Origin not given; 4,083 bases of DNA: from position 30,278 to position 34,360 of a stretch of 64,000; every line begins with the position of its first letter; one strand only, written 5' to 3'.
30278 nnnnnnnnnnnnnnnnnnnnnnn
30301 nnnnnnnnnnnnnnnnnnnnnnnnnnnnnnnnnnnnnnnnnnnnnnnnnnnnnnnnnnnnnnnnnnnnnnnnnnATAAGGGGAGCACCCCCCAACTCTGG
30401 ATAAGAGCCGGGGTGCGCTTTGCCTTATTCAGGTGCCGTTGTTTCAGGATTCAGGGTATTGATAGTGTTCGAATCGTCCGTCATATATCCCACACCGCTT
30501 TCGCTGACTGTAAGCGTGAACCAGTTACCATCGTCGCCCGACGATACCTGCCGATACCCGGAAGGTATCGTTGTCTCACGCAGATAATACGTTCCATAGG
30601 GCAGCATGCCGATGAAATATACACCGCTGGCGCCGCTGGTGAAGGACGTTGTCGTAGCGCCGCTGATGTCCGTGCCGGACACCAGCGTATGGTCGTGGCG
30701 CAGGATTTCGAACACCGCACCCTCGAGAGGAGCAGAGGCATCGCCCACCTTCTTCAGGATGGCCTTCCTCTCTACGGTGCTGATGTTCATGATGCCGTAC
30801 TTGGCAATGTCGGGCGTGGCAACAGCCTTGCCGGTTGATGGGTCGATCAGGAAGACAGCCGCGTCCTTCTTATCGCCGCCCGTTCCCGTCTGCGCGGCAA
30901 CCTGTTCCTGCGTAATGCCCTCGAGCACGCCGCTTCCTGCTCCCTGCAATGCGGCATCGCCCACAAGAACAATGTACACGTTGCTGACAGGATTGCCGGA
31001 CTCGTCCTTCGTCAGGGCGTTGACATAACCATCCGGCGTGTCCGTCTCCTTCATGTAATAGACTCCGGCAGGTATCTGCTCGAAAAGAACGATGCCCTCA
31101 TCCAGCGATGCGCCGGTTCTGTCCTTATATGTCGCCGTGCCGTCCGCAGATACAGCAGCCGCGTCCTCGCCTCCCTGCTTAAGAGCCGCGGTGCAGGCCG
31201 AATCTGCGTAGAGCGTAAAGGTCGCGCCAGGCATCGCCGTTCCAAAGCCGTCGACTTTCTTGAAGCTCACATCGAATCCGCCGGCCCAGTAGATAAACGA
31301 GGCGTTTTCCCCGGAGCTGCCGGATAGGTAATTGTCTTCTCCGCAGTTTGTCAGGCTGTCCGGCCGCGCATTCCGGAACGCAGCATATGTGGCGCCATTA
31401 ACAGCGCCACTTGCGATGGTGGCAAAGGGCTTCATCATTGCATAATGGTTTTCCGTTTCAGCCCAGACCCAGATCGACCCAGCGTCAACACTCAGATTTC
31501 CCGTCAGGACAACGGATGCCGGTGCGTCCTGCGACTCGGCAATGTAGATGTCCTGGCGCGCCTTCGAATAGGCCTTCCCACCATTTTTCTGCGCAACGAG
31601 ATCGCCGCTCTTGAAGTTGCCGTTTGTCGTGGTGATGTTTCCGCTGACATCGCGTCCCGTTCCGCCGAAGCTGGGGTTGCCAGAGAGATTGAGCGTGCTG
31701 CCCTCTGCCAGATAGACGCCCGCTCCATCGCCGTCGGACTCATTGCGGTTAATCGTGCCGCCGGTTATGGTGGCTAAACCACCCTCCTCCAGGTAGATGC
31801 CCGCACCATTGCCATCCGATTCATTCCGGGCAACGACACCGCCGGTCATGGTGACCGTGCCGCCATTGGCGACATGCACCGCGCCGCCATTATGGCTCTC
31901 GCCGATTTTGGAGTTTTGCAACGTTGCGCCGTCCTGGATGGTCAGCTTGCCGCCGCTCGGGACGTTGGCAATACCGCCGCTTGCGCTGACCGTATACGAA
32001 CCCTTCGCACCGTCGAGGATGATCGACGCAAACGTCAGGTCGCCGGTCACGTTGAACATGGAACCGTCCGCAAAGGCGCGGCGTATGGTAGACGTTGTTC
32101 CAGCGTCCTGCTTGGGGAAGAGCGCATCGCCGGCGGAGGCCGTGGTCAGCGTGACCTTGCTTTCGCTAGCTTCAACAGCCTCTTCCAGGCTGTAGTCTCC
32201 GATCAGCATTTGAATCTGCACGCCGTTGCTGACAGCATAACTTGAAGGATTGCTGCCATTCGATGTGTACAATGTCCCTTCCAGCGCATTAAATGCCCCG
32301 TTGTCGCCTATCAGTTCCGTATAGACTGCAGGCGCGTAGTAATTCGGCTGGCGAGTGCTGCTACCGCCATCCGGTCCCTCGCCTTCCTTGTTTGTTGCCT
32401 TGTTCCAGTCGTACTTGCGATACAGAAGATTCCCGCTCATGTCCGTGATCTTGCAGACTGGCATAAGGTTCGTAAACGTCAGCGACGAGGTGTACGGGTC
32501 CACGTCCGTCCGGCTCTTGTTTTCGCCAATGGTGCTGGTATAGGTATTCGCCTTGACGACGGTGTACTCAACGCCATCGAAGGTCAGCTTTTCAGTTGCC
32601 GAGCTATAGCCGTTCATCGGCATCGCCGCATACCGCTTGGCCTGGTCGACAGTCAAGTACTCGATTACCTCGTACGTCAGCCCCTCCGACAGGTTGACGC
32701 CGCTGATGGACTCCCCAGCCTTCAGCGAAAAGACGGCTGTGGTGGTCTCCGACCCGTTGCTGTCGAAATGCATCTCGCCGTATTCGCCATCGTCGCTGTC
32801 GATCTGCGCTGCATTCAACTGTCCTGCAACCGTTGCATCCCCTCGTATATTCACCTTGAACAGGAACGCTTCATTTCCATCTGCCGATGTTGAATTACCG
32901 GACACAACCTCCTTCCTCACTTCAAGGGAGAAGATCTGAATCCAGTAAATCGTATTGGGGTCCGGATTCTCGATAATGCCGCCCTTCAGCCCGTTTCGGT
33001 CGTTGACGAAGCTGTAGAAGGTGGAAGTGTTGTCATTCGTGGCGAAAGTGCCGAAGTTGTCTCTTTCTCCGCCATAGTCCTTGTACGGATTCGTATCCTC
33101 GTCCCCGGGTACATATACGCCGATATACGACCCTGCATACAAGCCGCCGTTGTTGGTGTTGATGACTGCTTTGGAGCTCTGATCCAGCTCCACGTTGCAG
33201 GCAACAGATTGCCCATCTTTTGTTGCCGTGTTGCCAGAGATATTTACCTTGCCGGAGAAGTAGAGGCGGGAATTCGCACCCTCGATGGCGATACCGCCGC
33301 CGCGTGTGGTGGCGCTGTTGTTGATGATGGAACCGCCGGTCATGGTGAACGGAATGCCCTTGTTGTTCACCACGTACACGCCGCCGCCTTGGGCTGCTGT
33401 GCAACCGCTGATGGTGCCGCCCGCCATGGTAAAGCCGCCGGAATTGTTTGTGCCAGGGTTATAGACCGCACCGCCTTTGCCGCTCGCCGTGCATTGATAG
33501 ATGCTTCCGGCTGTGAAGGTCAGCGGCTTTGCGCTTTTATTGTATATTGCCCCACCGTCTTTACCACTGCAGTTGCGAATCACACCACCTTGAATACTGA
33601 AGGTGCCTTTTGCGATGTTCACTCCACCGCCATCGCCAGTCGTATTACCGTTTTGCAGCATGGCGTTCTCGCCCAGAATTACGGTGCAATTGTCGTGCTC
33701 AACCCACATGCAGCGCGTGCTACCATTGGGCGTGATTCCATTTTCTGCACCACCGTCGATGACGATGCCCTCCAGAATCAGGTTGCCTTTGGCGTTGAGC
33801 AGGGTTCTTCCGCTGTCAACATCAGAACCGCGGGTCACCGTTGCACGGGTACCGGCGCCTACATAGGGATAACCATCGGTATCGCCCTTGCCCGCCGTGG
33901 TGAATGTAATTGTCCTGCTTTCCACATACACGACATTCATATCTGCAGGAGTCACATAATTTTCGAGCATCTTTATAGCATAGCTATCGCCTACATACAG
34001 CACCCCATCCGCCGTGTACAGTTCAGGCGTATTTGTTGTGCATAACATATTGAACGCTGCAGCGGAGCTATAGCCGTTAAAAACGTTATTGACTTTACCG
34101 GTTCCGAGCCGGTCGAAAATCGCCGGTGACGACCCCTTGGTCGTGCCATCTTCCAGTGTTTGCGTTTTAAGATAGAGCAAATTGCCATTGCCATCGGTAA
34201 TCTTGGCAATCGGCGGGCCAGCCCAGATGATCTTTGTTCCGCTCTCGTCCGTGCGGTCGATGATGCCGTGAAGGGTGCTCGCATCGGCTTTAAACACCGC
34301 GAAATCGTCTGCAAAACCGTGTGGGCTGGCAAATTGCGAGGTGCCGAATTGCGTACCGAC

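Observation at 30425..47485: Intact 17-kb ORF: a giant adhesin with a pilin-like N-terminal helix instead of a sortase signal, built from four similarly organised beta-helix modules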

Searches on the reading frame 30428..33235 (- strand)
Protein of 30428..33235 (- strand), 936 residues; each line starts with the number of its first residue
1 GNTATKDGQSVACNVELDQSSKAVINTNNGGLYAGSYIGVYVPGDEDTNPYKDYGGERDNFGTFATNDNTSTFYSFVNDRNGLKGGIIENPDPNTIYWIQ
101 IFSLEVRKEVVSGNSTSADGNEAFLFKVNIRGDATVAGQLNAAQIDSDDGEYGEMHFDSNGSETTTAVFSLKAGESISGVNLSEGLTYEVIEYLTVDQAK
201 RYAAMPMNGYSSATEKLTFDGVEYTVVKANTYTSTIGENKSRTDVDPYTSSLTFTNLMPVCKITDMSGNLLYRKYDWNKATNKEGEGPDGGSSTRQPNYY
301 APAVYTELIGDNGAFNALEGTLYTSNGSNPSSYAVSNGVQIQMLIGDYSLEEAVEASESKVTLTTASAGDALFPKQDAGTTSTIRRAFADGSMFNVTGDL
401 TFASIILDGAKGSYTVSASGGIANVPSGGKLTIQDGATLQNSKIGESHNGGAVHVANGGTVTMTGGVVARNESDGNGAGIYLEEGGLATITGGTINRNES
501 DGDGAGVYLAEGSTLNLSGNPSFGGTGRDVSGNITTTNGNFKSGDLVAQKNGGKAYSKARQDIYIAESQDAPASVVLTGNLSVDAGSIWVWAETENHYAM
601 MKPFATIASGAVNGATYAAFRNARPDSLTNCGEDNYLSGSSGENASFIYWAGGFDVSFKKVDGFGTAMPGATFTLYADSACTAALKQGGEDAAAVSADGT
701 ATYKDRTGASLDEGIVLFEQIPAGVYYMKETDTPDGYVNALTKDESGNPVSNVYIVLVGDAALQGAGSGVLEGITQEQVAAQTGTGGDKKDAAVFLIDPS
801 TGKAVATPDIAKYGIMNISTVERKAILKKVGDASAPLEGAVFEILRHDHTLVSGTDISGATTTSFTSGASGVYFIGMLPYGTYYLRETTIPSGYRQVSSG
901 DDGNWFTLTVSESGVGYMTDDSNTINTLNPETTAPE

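Call 6: search_protein_families(library=pfam, proteins=[window:30428-33235:-], max_evalue=0.01)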
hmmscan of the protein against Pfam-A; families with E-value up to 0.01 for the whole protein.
window:30428-33235:- (936 aa): 2 families
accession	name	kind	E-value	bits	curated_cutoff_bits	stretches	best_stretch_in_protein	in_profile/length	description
PF17802.7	SpaA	-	3e-24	85.4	23.1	2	826-897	4-67/91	Prealbumin-like fold domain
PF24547.1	DUF7601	-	1.3e-07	32.7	27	1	103-207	2-91/116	Domain of unknown function (DUF7601)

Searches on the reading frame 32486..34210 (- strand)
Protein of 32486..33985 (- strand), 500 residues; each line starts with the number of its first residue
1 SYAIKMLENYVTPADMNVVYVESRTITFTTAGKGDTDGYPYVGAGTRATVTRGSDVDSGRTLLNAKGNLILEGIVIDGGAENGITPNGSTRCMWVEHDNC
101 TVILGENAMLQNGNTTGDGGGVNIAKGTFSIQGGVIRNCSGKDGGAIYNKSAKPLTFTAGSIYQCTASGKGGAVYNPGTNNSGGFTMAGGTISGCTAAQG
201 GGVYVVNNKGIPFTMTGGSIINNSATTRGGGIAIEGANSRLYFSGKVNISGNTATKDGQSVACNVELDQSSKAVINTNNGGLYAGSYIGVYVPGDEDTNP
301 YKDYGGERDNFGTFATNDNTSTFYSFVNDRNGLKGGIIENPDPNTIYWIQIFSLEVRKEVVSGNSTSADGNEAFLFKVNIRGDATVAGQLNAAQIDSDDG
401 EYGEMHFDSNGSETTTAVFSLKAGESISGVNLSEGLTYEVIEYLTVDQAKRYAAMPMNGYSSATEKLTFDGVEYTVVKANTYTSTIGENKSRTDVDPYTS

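Call 35: search_solved_structures(query=window:32486-33985:-, max_evalue=1)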
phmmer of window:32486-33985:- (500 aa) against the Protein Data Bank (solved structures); distinct sequences matched with E-value up to 1: 1.
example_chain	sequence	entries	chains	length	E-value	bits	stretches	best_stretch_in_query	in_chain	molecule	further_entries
5td8_E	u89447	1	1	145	0.17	13.9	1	8-56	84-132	nanobody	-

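Call 77: predict_structure(alignment_id=A2)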
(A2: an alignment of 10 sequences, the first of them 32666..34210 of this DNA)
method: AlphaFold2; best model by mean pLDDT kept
length: 515 residues; sequences in the alignment: 10
mean_pLDDT: 86.3   pTM: 0.83
mean pLDDT of the five models: 86.3, 86.2, 84.3, 83.8, 76.5
residues with pLDDT >= 90: 265; 70-90: 191; 50-70: 51; < 50: 8
segments of 3 or more residues with pLDDT < 50: 42-47
pLDDT, mean of each block of 10 residues (from residue 1): 95 96 95 84 49 82 91 95 93 89 95 90 90 84 96 79 80 94 95 92 96 96 91 97 95 71 96 94 73 96 90 82 94 89 70 80 80 61 85 75 85 80 84 76 78 92 83 81 89 91 86 91
secondary structure, 60 per line:
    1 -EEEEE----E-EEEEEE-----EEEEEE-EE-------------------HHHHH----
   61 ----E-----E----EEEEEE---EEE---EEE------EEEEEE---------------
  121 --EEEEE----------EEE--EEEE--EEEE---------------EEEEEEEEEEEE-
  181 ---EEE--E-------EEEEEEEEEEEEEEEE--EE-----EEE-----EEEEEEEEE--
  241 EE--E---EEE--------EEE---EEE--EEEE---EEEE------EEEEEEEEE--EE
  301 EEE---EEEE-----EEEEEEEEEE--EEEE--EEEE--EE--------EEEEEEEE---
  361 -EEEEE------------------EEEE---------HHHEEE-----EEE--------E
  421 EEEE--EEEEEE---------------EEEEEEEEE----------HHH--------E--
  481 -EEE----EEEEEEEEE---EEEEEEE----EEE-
elements in order: E2-6 E13-18 E24-29 H52-56 E76-81 E85-87 E91-93 E100-105 E123-127 E138-140 E143-146 E149-152 E168-179 E184-186 E197-212 E222-224 E230-238 E249-251 E260-262 E266-268 E271-274 E278-281 E288-296 E299-303 E307-310 E316-325 E328-331 E334-337 E350-357 E362-366 E385-388 E401-403 E409-411 E420-424 E427-432 E448-456 E482-484 E489-497 E501-507 E512-514

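Call 81: fold_search(model_id=the predicted structure, library=pdb)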
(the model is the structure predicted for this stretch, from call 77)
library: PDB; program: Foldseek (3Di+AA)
matches with E <= 10: 150; with E <= 0.001: 2
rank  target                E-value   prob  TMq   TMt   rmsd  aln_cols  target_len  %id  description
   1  9cdv_A                5.5e-04  1.00  0.34  0.38   7.1       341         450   16  Crystal Structure of Rhombotarget A (released 2025-07-02)
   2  9cdv_B                6.9e-04  1.00  0.35  0.41  12.3       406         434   14  Crystal Structure of Rhombotarget A (released 2025-07-02)
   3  9cdu_C                4.1e-03  1.00  0.38  0.44  12.6       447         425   12  Crystal Structure of Rhombotarget A-peptide Complex (released 2025-07-02)
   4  6w4q_C                5.2e-02  0.38  0.24  0.18  17.1       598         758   10  Crystal structure of full-length tailspike protein 2 (TSP2, ORF211) ) from Escherichia coli O157:H7 bacteriophage CAB1 (released 2021-01-20)
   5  6e1r_A                1.2e-01  0.10  0.15  0.15  19.8       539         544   12  Crystal structure of the Acinetobacter phage vB_ApiP_P1 tailspike protein (released 2019-07-17)
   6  6c72_A                1.3e-01  0.20  0.21  0.19  21.2       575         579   11  Crystal structure of a tailspike protein gp49 from Acinetobacter baumannii bacteriophage Fri1, a capsular polysacchari (released 2019-01-23)
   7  3t9g_A                1.4e-01  0.47  0.19  0.37  13.4       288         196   12  The crystal structure of family 3 pectate lyase from Caldicellulosiruptor bescii (released 2012-05-09)
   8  6e1r_B                1.4e-01  0.09  0.15  0.14  20.1       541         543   12  Crystal structure of the Acinetobacter phage vB_ApiP_P1 tailspike protein (released 2019-07-17)
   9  4z05_A                1.7e-01  0.44  0.18  0.35  13.1       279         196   11  C. bescii Family 3 pectate lyase mutant E84A (released 2015-12-23)
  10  8wm1_A                2.2e-01  0.10  0.18  0.20  17.2       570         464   10  DHS dehydratase (released 2024-10-02)
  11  2xic_A                2.4e-01  1.00  0.12  0.14   3.8        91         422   21  Pilus-presented adhesin, Spy0125 (Cpa), P212121 form (ESRF data) (released 2010-08-04)
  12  7xy1_A                2.7e-01  0.18  0.24  0.24  19.2       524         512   10  Cryo-EM structure of Klebsiella phage Kp9 type I tail fiber gp42 in vitro (released 2023-06-07)
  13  7b8b_B                3.1e-01  0.20  0.20  0.26  15.0       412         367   13  ADPG2 - ENDOPOLYGALACTURONASE FROM ARABIDOPSIS THALIANA (released 2022-06-22)
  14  4z03_A                3.2e-01  0.25  0.17  0.34  14.5       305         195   10  C. bescii Family 3 pectate lyase double mutant K108A in complex with trigalacturonic acid (released 2015-12-23)
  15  2xic_B                3.4e-01  0.99  0.12  0.15   6.8       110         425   17  Pilus-presented adhesin, Spy0125 (Cpa), P212121 form (ESRF data) (released 2010-08-04)
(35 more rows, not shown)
